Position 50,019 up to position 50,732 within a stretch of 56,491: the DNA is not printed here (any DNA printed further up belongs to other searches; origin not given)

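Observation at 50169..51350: First two cassettes encode stand-alone nucleases (PD-(D/E)xK and HNH with an unknown N-domain), candidate anti-phage cassettes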

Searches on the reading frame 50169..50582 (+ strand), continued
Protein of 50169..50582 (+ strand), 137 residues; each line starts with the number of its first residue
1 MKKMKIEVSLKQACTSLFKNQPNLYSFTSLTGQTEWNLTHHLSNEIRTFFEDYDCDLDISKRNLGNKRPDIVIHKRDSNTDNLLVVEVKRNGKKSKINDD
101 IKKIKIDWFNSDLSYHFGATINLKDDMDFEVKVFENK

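Call 77: search_solved_structures(query=A3, max_evalue=10, show_alignments=2)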
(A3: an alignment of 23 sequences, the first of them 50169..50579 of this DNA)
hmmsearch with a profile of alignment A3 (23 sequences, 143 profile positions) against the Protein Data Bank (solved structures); distinct sequences matched with E-value up to 10: 3.
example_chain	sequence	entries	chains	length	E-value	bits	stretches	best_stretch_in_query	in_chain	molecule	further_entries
4zkd_A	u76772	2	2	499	0.08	16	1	33-81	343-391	Superkiller protein 7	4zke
5g06_P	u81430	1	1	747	0.13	15.3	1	33-81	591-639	SUPERKILLER PROTEIN 7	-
9dt9_A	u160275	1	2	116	0.53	13.4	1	8-51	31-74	231_C2_TrkA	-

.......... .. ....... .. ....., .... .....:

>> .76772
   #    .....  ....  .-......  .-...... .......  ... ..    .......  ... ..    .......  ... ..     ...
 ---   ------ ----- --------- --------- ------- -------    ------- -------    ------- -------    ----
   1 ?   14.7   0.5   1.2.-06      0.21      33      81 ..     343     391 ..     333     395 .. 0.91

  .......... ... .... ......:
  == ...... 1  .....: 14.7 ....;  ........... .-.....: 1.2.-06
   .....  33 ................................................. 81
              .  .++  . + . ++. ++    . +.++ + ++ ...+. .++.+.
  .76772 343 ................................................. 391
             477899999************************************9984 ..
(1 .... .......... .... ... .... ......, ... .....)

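Call 80: search_protein_families(library=pfam, alignment_id=A3, max_evalue=0.05)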
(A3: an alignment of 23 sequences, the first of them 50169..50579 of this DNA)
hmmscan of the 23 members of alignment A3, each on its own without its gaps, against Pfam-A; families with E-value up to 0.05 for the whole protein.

A. member 1, window:50169-50579:+ (137 aa): 3 families
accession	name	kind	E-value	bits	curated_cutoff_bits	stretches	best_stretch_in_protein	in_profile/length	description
PF06940.17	DUF1287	-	0.0017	18.6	25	1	5-93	45-133/163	Domain of unknown function (DUF1287)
PF20713.2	DUF6826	-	0.0039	17.8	26.6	1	62-102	32-74/91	Domain of unknown function (DUF6826)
PF08774.17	VRR_NUC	-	0.014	15.9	23.8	1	61-95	57-89/116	VRR-NUC domain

B. families by the number of members that match (of 23 scanned): 14 families
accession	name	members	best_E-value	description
PF08774.17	VRR_NUC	5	0.0036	VRR-NUC domain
PF06940.17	DUF1287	2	0.0017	Domain of unknown function (DUF1287)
PF20713.2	DUF6826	2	0.0039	Domain of unknown function (DUF6826)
PF20274.4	cREC_REC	2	0.0066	Cyclic-phosphate processing Receiver domain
PF06616.17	BsuBI_PstI_RE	1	0.01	BsuBI/PstI restriction endonuclease domain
PF09903.14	DUF2130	1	0.013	Uncharacterized protein conserved in bacteria (DUF2130)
PF08011.17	PDDEXK_9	1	0.014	PD-(D/E)XK nuclease superfamily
PF03732.24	Retrotrans_gag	1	0.015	Retrotransposon gag protein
PF05540.17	Serpulina_VSP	1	0.021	Serpulina hyodysenteriae variable surface protein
PF03031.24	NIF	1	0.021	NLI interacting factor-like phosphatase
PF24051.1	DUF7355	1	0.025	Domain of unknown function (DUF7355)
PF16891.10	STPPase_N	1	0.03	Serine-threonine protein phosphatase N-terminal domain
PF18743.7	AHJR-like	1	0.042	REase_AHJR-like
PF17776.6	NLRC4_HD2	1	0.046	NLRC4 helical domain HD2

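Call 86: find_related_loci(query=A3, collection=viral_contigs, flank=3000)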
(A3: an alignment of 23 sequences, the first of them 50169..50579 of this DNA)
Query A3 (137 aa) in viral_contigs; peptide patterns used: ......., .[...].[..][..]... (x = any residue, [..] = any of these).
99 stretches matched a pattern, but none encodes a relative of the query by tblastn (E <= 1e-3).

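Call 87: find_encoding_contigs(protein=P0097, flank=6000, max_places=2)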
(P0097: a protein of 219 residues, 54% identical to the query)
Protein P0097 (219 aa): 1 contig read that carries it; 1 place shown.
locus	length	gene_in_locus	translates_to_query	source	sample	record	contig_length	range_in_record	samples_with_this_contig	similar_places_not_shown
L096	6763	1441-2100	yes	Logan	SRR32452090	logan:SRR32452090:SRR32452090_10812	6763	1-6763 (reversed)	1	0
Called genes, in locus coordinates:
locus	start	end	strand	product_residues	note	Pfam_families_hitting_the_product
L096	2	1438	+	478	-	?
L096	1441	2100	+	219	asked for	-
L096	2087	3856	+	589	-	PF04055:Radical_SAM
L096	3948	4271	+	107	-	-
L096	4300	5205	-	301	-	PF18863:AbiJ_NTD4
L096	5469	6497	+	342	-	-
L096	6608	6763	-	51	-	?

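Call 88: find_encoding_contigs(protein=P0103, flank=6000, max_places=2)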
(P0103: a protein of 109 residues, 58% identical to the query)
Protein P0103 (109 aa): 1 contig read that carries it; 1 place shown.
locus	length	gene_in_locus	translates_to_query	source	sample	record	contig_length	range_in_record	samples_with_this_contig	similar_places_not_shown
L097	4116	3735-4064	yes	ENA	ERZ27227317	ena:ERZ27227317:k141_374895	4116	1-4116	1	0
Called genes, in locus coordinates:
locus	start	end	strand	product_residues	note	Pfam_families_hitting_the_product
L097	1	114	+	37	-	?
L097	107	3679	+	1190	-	PF02384:N6_Mtase (faint), PF20473:MmeI_Mtase (weak), PF07669:Eco57I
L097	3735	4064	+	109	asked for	-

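Call 89: search_dna_similar(query=window:50169-50579:+, collection=plasmids, mode=protein, max_evalue=0.01, max_rows=10)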
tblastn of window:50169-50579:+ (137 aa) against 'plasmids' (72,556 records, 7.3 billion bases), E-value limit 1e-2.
Records with a match: 2; places in all: 2; records where one place covers at least 80% of the query: 2.
Best place of each record, by identity: <60% 2.
By first word of the organism name: Bacillus 2.
By predicted mobility (MOB-suite, as given by PLSDB): non-mobilizable 2.
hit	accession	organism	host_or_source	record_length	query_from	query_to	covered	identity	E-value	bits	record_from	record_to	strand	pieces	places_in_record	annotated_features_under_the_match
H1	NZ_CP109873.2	Bacillus cereus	pepper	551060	13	136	91%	41.1%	1e-19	91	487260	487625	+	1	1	hypothetical protein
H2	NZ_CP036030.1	Bacillus mycoides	cell culture,soil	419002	13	123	81%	45.0%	4e-20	92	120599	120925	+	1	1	hypothetical protein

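Call 91: get_annotated_region(hit=H1, flank=7000)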
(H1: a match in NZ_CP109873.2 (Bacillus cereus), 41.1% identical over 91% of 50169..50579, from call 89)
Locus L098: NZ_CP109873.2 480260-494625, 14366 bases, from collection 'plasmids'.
description: Bacillus cereus strain BC38B plasmid p1, complete sequence
organism: Bacillus cereus (NCBI taxid 1396)
taxonomy: Bacteria; Bacillota; Bacilli; Bacillales; Bacillaceae; Bacillus; Bacillus cereus
host: -; source: pepper; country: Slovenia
typing (MOB-suite, as given by PLSDB): non-mobilizable; replicon rep_cluster_125,rep_cluster_1698; mating-pair formation MPF_T
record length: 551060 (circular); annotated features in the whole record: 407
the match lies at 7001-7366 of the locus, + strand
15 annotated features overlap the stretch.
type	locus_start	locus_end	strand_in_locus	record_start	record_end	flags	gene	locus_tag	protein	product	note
CDS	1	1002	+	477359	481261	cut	-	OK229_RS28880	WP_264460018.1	CHAT domain-containing protein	-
CDS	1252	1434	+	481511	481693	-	-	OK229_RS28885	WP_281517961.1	hypothetical protein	-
CDS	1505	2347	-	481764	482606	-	-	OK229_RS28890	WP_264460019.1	hypothetical protein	-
CDS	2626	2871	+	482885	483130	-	-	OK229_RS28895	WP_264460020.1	hypothetical protein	-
CDS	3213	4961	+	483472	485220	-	-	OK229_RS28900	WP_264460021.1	retron Ec67 family RNA-directed DNA polymerase/endonuclease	-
CDS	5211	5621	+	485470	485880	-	-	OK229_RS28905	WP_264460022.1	hypothetical protein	-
CDS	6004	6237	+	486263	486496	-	-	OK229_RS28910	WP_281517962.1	hypothetical protein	-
CDS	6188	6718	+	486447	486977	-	-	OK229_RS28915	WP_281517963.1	hypothetical protein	-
CDS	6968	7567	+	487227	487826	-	-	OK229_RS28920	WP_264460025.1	hypothetical protein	-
CDS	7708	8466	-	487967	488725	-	-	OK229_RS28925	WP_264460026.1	hypothetical protein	-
CDS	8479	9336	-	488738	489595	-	-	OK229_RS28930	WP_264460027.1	hypothetical protein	-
CDS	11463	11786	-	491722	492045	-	-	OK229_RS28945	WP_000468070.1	helix-turn-helix transcriptional regulator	-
CDS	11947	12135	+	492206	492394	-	-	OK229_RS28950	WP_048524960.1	helix-turn-helix transcriptional regulator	-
CDS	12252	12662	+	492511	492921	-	-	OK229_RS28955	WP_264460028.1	hypothetical protein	-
CDS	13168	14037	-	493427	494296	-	-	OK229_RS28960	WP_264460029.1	DUF421 domain-containing protein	-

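Call 92: get_annotated_region(hit=H2, flank=7000)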
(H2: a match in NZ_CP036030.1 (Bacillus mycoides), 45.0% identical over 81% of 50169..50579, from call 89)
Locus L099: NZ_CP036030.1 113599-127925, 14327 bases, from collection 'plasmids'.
description: Bacillus mycoides strain BPN54/2 plasmid p419
organism: Bacillus mycoides (NCBI taxid 1405)
taxonomy: Bacteria; Bacillota; Bacilli; Bacillales; Bacillaceae; Bacillus; Bacillus mycoides
host: -; source: cell culture,soil; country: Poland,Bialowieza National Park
typing (MOB-suite, as given by PLSDB): non-mobilizable; replicon rep_cluster_164
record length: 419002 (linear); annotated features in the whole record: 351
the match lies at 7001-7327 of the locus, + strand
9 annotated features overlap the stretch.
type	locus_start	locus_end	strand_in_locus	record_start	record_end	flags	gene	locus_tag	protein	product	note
CDS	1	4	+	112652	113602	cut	-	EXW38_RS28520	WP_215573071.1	HNH endonuclease signature motif containing protein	-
CDS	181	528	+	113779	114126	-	-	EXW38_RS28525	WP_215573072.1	nucleotide pyrophosphohydrolase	-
CDS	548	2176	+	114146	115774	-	-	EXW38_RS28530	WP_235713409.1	DNA/RNA helicase domain-containing protein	-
CDS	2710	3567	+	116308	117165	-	-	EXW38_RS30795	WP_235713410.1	HNH endonuclease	-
CDS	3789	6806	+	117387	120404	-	-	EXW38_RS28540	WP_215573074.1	DEAD/DEAH box helicase family protein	-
CDS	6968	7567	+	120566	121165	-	-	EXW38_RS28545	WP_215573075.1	hypothetical protein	-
CDS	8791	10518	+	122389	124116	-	-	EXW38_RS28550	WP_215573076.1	TOPRIM nucleotidyl transferase/hydrolase domain-containing protein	-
CDS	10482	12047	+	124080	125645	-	-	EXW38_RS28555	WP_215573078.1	UvrD-helicase domain-containing protein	-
CDS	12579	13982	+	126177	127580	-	-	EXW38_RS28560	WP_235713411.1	hypothetical protein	-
